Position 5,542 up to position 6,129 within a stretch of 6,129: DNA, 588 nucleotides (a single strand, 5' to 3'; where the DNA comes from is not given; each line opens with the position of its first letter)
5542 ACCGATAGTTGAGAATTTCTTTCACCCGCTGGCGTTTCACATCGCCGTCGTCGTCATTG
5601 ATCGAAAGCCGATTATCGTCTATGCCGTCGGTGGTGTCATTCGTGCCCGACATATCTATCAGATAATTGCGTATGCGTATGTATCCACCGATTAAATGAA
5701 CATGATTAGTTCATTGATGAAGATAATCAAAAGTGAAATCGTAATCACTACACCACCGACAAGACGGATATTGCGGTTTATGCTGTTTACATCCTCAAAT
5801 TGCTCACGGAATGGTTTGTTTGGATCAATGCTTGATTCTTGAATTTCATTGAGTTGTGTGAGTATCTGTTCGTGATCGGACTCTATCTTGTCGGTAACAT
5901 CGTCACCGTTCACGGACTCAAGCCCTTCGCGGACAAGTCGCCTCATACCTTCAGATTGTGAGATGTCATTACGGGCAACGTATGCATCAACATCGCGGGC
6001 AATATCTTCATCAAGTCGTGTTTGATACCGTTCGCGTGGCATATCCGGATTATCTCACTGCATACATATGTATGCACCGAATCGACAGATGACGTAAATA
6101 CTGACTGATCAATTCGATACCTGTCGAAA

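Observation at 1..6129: The window behaves like an entire small circular, virus-related replicon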

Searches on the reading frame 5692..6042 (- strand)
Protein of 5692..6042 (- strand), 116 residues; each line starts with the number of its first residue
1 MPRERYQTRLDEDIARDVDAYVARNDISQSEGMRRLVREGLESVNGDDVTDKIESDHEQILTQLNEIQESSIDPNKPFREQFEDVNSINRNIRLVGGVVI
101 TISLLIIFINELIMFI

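Call 26: search_protein_families(library=pfam, max_evalue=0.1, proteins=[window:5692-6042:-])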
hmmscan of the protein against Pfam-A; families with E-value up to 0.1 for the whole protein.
window:5692-6042:- (116 aa): 1 family
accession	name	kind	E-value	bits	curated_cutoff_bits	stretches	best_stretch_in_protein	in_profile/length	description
PF01402.27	RHH_1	-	0.00048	20.4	20.5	1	9-42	5-38/39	Ribbon-helix-helix protein, copG family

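Call 30: search_protein_families(library=phrogs, max_evalue=0.01, proteins=[window:5692-6042:-])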
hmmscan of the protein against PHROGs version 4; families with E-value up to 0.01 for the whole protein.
window:5692-6042:- (116 aa): 2 families
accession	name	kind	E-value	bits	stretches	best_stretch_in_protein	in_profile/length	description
phrog_24852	-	unknown function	3.2e-38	130.7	1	1-71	4-74/74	-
phrog_4738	-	transcription regulation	0.005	17.5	1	9-44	20-56/59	transcriptional repressor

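Call 31: search_dna_similar(query=window:5692-6042:-, collection=phages, mode=protein, max_evalue=0.001, max_rows=20)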
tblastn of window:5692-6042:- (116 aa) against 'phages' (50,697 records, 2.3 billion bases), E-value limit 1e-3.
No match.

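Call 40: find_encoding_contigs(protein=window:5692-6042:-, flank=7000, max_places=10)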
Protein window:5692-6042:- (116 aa): no gene with exactly this product is on record in the collection.

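Call 59: search_protein_families(library=ncbifam, max_evalue=0.1, proteins=[window:5692-6042:-])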
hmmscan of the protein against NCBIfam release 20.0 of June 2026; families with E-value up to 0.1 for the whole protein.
window:5692-6042:- (116 aa): 0 families

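Call 100: search_protein_families(library=padloc, max_evalue=0.01, proteins=[window:5692-6042:-])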
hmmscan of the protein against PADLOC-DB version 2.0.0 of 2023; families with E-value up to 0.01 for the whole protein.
window:5692-6042:- (116 aa): 0 families
